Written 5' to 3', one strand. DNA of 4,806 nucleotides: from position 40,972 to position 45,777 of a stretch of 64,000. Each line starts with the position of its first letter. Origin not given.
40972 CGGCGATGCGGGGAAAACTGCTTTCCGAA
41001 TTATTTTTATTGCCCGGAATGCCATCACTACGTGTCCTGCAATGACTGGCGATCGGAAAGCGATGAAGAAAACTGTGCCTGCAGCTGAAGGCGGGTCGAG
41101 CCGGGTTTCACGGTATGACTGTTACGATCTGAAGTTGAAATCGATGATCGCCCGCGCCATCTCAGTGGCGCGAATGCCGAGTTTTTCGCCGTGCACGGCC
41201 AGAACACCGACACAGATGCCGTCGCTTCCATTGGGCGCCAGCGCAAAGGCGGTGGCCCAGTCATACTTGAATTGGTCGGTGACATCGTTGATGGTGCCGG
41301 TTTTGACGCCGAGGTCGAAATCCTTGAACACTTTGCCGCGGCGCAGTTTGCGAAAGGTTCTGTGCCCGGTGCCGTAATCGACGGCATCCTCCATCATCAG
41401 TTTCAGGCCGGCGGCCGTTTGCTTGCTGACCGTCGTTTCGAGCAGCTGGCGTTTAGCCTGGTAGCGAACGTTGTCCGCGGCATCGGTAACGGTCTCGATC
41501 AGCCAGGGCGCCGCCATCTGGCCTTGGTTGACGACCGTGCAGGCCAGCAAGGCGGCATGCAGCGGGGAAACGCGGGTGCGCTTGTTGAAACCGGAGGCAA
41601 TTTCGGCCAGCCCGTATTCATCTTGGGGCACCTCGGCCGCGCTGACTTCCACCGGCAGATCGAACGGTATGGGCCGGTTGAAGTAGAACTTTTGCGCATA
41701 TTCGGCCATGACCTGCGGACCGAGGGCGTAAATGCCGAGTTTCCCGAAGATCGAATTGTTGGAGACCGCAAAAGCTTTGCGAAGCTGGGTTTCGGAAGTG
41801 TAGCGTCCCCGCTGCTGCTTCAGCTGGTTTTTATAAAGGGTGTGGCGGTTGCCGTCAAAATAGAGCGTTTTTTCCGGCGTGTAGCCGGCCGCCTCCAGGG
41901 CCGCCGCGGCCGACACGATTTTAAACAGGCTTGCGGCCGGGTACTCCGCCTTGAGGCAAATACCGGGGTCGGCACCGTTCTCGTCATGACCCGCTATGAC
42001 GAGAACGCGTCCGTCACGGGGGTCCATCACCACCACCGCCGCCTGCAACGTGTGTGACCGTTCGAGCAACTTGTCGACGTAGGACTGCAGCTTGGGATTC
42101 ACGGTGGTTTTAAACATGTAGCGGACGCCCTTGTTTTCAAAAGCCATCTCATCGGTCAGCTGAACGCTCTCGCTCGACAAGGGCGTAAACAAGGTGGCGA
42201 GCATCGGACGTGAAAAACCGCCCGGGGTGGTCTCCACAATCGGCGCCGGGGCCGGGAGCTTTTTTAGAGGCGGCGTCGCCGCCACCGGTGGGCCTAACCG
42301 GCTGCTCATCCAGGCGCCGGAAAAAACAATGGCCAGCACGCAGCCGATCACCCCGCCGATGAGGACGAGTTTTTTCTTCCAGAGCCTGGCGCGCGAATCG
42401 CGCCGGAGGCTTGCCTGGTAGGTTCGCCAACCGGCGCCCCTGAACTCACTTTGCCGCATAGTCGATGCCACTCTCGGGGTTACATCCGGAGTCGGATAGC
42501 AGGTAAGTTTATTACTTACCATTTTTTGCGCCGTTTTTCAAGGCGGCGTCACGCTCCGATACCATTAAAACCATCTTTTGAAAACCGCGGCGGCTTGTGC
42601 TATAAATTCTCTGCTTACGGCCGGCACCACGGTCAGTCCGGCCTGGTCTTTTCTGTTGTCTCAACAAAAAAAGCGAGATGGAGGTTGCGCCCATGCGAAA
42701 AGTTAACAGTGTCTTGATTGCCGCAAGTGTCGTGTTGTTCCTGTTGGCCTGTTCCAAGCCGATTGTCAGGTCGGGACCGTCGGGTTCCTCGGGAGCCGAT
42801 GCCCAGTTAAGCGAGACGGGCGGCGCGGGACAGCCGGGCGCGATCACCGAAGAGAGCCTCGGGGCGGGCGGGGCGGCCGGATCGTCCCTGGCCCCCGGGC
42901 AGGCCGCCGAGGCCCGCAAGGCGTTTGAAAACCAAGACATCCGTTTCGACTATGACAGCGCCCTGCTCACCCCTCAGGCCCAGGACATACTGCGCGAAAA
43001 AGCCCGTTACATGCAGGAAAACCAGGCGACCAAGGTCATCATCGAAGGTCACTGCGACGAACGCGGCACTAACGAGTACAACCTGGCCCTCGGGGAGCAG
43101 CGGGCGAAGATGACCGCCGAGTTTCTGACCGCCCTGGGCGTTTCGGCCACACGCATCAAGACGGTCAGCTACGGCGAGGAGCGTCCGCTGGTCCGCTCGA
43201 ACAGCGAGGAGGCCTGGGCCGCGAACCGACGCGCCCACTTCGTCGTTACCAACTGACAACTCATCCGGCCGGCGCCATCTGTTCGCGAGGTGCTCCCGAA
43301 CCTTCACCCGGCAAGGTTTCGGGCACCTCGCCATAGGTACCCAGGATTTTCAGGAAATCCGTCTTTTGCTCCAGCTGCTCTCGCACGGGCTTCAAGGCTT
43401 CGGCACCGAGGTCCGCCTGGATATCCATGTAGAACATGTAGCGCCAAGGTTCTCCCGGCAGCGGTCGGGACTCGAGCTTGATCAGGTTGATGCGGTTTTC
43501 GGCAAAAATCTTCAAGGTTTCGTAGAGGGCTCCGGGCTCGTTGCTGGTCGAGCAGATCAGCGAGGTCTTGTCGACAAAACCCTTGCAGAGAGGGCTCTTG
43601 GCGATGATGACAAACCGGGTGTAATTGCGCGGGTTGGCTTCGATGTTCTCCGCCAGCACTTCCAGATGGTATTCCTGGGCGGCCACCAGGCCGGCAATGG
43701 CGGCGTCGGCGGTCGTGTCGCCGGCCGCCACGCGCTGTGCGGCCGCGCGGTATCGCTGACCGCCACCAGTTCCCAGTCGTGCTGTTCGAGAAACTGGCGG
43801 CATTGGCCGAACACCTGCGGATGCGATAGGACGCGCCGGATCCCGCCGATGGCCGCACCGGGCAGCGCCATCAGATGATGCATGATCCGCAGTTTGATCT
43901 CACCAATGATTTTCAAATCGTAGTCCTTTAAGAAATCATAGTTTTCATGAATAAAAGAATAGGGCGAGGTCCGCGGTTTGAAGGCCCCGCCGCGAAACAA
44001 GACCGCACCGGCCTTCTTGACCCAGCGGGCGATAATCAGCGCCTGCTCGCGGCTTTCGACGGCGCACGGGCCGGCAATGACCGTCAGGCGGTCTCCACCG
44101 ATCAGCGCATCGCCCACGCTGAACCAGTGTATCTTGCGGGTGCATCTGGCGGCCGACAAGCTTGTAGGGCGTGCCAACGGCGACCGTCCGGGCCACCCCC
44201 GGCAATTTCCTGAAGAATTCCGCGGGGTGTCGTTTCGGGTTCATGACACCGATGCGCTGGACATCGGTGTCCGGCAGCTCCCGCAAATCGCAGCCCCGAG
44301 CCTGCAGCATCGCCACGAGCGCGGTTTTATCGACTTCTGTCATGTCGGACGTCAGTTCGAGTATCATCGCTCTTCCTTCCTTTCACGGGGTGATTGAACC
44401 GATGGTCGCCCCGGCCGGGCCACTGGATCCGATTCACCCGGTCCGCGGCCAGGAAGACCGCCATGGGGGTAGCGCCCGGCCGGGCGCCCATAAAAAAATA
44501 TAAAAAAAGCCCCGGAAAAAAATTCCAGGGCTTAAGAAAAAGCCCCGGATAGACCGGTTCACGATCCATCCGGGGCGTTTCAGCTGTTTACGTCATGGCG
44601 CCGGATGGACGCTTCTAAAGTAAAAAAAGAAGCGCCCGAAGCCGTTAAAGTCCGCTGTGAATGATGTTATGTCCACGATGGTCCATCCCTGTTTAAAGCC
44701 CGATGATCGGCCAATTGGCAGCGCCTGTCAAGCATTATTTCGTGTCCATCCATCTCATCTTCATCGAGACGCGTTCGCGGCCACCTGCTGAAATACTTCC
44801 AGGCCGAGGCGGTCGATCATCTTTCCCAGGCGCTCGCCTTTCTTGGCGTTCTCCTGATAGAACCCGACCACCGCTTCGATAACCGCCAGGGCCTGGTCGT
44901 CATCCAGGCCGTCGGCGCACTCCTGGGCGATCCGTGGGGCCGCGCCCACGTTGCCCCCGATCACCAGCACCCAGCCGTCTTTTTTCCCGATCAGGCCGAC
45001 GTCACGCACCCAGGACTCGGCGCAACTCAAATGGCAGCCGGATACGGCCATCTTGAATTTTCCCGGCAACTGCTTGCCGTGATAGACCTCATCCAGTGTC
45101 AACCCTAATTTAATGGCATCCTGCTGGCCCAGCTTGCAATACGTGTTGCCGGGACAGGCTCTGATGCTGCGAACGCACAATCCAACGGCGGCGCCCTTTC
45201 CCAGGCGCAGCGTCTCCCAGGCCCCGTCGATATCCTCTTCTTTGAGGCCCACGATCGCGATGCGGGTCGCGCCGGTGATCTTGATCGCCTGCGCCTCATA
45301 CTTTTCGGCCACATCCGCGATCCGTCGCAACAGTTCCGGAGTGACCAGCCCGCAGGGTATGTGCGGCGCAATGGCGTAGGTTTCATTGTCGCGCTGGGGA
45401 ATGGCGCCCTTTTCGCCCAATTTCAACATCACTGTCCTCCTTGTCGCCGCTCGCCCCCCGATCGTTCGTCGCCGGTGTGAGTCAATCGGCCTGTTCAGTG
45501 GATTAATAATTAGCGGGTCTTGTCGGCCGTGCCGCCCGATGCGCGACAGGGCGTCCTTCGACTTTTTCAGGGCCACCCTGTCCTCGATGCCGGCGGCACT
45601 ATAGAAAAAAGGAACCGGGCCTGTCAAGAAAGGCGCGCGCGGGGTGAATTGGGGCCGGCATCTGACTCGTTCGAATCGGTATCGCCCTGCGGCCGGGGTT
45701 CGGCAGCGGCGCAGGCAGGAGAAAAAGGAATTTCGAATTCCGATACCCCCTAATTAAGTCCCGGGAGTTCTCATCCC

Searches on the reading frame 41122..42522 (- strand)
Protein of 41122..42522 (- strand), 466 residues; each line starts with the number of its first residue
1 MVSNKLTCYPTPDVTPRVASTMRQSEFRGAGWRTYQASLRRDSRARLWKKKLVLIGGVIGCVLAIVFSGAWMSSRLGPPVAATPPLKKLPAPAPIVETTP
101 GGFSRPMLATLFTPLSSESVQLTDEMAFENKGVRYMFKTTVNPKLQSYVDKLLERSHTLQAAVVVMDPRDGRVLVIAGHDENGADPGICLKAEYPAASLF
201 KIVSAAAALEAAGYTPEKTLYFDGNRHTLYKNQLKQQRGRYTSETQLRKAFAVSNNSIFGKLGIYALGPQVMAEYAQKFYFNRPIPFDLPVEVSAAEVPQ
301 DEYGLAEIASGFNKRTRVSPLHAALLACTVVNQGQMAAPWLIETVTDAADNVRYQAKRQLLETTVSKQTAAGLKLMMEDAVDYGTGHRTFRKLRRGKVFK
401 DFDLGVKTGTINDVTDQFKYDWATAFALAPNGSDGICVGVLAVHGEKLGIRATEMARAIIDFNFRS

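Call 38: search_protein_families(library=pfam, proteins=[window:41122-42522:-], max_evalue=0.001)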
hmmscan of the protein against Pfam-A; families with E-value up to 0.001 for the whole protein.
window:41122-42522:- (466 aa): 1 family
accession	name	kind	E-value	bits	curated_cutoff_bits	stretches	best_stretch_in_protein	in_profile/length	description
PF00905.27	Transpeptidase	-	6e-33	114.8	22.1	1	162-459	2-297/299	Penicillin binding protein transpeptidase domain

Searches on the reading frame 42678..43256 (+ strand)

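Call 38: search_protein_families(library=pfam, proteins=[window:42678-43256:+], max_evalue=0.001)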
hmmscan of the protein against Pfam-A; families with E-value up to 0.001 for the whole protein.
window:42678-43256:+ (192 aa): 1 family
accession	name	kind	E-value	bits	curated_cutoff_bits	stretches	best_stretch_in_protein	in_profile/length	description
PF00691.25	OmpA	-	2.2e-21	76.4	27.2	1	89-184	1-98/98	OmpA family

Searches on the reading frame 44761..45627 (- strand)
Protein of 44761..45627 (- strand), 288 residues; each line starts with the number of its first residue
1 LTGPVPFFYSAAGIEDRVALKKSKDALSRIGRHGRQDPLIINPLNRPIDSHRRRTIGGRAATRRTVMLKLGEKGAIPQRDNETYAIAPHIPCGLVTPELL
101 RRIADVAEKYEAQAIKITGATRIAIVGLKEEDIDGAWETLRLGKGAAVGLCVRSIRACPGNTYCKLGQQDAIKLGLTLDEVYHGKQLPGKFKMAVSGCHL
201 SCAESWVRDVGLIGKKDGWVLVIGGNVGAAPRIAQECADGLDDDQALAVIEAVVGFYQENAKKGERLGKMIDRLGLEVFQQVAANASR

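Call 38: search_protein_families(library=pfam, proteins=[window:44761-45627:-], max_evalue=0.001)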
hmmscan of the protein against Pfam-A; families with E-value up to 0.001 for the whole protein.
window:44761-45627:- (288 aa): 2 families
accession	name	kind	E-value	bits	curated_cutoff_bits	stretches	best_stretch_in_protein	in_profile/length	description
PF01077.27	NIR_SIR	-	6.7e-29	100.8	27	1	150-283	3-150/158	Nitrite and sulphite reductase 4Fe-4S domain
PF03460.22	NIR_SIR_ferr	-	7.6e-15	54.9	24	1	76-141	1-67/69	Nitrite/Sulfite reductase ferredoxin-like half domain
